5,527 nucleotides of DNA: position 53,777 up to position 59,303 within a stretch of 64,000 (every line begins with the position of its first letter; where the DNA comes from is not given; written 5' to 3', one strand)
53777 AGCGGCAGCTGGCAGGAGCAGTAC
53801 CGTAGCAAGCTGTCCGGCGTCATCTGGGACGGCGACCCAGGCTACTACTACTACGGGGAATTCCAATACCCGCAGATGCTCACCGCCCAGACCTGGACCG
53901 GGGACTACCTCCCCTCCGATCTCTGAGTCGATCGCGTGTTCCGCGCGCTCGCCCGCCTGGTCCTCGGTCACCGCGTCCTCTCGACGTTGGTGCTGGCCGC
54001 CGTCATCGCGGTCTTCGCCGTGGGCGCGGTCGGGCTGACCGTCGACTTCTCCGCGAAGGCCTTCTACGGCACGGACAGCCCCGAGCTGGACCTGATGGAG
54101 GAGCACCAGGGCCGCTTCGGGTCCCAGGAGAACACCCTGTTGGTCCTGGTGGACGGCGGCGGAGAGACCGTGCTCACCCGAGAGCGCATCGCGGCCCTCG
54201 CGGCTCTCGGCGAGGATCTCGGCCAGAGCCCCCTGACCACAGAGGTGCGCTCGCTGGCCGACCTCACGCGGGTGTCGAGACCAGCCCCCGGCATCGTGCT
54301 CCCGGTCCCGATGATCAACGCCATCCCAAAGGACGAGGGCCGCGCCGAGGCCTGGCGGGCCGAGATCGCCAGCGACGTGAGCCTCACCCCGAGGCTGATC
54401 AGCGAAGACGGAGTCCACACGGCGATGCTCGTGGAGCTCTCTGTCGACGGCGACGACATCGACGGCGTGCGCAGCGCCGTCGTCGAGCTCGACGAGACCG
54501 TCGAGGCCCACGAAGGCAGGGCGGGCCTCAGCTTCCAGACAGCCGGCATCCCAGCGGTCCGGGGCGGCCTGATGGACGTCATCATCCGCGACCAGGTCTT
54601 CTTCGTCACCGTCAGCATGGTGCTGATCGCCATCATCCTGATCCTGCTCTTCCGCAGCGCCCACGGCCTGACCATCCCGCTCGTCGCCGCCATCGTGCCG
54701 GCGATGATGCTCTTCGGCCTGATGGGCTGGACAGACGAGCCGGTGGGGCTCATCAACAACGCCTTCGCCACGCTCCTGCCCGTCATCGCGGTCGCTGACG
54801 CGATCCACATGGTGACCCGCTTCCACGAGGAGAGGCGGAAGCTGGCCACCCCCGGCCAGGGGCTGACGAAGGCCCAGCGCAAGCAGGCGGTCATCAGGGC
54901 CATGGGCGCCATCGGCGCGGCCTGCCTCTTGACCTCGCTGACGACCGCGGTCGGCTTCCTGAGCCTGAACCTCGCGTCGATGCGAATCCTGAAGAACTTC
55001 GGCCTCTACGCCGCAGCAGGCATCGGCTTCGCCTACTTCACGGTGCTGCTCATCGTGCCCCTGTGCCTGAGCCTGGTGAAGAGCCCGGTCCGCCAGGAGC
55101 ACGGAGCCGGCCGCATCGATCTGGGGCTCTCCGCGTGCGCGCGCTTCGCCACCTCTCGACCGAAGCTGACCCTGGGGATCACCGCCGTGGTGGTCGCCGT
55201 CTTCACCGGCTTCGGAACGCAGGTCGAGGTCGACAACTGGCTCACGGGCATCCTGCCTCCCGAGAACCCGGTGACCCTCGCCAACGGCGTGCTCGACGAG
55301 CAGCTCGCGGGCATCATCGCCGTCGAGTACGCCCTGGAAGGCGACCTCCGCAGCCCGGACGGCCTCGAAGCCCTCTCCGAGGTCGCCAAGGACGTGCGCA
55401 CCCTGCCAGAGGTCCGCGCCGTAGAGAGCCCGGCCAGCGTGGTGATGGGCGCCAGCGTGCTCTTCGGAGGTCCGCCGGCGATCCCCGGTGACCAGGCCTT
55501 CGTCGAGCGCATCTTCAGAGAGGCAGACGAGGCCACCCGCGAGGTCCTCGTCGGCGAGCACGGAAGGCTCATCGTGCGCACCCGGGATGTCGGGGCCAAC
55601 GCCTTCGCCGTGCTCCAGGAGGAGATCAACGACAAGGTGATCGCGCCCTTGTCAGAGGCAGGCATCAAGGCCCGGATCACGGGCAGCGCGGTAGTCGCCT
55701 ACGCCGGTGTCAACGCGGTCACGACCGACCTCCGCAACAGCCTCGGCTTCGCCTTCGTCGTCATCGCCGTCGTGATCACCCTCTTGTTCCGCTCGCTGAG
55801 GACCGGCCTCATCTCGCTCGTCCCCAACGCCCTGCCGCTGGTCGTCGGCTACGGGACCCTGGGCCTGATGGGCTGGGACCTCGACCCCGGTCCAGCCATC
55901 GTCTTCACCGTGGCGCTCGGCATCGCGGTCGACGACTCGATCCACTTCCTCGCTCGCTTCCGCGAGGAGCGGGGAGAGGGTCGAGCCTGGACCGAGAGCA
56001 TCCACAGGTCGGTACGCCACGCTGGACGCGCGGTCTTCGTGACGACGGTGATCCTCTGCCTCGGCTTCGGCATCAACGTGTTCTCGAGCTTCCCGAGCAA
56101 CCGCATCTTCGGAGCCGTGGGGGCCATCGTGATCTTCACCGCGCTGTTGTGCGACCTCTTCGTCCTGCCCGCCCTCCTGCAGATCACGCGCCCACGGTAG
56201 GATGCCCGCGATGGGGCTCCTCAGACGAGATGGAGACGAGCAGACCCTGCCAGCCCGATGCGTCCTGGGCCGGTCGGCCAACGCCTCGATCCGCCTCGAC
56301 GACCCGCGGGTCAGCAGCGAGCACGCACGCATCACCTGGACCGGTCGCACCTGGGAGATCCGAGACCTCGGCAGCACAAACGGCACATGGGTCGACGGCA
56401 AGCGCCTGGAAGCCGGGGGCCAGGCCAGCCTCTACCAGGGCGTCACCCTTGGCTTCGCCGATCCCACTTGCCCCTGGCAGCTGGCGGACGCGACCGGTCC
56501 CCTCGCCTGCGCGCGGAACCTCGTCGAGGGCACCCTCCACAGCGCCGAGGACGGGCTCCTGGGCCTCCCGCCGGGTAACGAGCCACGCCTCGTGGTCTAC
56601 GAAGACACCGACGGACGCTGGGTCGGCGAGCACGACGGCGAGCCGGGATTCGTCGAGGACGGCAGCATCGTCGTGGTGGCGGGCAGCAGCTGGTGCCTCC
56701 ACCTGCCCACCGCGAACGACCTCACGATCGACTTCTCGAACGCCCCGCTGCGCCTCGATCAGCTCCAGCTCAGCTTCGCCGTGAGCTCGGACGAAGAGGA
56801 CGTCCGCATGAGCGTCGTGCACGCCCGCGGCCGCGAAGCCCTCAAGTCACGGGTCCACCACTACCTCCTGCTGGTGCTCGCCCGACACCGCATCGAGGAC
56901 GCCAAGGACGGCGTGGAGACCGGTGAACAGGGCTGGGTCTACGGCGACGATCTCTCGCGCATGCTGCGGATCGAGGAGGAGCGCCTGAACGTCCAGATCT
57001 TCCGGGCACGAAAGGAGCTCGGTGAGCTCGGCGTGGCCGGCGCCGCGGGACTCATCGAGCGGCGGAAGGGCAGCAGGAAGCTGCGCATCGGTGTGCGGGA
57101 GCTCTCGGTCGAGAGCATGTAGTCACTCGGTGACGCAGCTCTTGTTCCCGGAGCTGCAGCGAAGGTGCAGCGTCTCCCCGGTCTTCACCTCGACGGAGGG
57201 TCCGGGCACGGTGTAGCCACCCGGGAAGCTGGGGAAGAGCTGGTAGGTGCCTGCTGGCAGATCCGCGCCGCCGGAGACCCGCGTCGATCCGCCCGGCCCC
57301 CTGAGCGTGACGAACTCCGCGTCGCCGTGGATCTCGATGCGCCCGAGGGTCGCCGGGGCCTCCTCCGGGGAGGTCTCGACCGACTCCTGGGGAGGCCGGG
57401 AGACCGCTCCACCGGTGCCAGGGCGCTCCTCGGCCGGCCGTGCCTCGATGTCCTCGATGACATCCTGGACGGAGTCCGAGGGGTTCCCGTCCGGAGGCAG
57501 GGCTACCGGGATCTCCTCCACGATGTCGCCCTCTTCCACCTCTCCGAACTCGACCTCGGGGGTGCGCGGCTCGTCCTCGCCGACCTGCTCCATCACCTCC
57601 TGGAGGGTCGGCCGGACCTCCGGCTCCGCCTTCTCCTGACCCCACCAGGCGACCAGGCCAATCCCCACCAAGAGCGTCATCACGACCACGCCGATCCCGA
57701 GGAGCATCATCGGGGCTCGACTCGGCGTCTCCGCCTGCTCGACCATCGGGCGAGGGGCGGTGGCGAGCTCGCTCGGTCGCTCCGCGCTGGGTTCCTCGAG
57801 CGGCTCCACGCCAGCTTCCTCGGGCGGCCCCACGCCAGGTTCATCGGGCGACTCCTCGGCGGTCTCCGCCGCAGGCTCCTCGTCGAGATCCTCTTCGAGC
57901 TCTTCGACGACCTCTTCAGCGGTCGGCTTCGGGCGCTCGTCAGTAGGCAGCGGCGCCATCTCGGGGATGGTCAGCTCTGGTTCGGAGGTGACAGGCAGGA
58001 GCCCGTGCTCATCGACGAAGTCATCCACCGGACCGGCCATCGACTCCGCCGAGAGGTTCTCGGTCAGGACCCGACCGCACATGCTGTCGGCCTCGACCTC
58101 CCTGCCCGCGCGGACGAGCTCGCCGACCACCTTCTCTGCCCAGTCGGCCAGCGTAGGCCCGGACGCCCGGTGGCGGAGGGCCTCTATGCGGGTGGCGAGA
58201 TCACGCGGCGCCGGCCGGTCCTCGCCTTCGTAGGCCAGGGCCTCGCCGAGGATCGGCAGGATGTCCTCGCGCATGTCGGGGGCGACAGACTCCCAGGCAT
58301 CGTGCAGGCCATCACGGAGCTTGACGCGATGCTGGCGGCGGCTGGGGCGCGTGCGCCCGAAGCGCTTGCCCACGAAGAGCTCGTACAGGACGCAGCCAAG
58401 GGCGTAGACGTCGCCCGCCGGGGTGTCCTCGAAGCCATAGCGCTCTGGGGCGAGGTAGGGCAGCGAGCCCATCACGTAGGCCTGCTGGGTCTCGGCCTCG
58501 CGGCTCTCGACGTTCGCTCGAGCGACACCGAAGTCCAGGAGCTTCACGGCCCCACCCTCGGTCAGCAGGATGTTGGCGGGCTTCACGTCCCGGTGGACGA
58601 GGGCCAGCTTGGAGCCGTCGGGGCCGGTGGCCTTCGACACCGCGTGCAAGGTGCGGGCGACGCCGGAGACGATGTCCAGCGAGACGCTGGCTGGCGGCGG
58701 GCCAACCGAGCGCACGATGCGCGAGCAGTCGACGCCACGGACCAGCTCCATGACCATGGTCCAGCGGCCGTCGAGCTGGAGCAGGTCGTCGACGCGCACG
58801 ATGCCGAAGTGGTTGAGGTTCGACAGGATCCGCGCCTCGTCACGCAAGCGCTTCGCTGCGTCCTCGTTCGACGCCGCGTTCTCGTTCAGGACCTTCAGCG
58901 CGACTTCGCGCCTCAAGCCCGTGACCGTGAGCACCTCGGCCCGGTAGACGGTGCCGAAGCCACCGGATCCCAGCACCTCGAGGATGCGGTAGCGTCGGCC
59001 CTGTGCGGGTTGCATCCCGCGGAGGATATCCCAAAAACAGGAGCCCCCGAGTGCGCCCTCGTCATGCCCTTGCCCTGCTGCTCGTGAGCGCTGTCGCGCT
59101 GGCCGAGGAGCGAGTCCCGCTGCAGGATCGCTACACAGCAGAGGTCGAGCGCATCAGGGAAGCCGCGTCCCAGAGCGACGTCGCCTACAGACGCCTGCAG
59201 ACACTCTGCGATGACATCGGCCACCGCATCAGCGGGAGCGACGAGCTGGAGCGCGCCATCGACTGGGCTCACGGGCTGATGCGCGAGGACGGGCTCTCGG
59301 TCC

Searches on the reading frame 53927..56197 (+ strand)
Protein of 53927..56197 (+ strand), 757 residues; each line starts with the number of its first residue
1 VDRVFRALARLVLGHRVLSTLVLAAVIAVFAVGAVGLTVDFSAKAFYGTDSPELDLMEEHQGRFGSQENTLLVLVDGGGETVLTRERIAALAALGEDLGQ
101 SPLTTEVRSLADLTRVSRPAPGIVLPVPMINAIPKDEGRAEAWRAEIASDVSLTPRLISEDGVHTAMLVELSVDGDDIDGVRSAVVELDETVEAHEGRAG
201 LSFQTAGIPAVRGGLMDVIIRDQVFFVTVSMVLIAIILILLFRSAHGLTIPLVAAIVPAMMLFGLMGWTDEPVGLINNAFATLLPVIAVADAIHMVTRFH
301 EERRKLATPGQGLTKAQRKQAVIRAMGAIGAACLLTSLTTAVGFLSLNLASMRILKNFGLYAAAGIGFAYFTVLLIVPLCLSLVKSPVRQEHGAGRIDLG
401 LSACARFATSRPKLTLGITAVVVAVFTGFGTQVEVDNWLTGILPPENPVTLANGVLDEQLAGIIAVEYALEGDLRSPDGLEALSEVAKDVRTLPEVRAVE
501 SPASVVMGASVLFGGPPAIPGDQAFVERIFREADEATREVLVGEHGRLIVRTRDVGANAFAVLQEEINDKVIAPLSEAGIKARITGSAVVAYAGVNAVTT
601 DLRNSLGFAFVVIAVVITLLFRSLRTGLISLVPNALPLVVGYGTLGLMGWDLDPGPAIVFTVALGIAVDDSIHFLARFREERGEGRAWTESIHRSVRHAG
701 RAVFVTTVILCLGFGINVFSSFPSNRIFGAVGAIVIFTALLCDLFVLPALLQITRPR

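Call 94: search_protein_families(library=pfam, proteins=[window:53927-56197:+], max_evalue=0.001)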
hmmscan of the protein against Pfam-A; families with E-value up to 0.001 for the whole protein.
window:53927-56197:+ (757 aa): 5 families
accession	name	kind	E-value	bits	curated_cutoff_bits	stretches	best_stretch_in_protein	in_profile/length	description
PF03176.21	MMPL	-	5.6e-39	134.4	20.5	2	54-384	13-302/333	MMPL family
PF12349.14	Sterol-sensing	-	1.2e-11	45.2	22.3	1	261-383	22-135/153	Sterol-sensing domain of SREBP cleavage-activation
PF02460.24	Patched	-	1.1e-10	41.9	23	1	617-752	21-155/156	Patched SSD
PF02355.23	SecD_SecF_C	-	1.9e-05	24.6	20.5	1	208-377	18-179/189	Protein export membrane protein SecD/SecF, C-terminal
PF00873.25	ACR_tran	-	0.00014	20.1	28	1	597-714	328-446/1021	AcrB/AcrD/AcrF family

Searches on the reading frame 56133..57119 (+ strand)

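Call 94: search_protein_families(library=pfam, proteins=[window:56133-57119:+], max_evalue=0.001)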
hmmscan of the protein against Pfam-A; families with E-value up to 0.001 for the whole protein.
window:56133-57119:+ (329 aa): 2 families
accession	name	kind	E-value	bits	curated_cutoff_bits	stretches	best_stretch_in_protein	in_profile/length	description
PF00498.31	FHA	-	2e-18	67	20.7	1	44-108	2-66/67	FHA domain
PF16697.10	Yop-YscD_cpl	-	1.9e-10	41.3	33.2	1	41-108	17-85/94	Inner membrane component of T3SS, cytoplasmic domain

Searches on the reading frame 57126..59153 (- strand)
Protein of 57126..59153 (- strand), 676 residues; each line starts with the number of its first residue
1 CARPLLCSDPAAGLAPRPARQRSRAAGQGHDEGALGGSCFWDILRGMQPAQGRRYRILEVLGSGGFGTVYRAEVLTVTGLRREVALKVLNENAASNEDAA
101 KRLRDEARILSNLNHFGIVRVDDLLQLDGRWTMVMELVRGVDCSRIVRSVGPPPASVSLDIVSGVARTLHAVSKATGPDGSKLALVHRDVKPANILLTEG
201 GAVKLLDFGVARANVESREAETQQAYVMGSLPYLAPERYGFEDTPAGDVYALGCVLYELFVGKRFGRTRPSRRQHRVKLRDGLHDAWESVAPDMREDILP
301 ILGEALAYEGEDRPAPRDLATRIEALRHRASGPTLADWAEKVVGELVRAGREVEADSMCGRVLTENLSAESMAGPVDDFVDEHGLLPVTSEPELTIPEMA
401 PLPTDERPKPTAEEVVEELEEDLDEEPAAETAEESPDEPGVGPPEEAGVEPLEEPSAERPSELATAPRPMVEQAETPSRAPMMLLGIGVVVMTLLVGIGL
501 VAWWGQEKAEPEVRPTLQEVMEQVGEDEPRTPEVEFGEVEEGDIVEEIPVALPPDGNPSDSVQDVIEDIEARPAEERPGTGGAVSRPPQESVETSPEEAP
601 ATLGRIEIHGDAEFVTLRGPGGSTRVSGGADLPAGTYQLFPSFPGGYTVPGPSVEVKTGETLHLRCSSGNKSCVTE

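Call 94: search_protein_families(library=pfam, proteins=[window:57126-59153:-], max_evalue=0.001)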
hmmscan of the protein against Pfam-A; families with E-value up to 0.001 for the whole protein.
window:57126-59153:- (676 aa): 3 families
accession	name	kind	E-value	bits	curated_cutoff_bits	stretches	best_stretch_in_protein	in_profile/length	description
PF00069.31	Pkinase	-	1.4e-34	120.1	31.7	1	55-315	1-253/263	Protein kinase domain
PF07714.23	PK_Tyr_Ser-Thr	-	6.6e-26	91.6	23.1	1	57-321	3-256/258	Protein tyrosine and serine/threonine kinase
PF01636.29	APH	-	0.0001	22.6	23.2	0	169-211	154-197/239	Phosphotransferase enzyme family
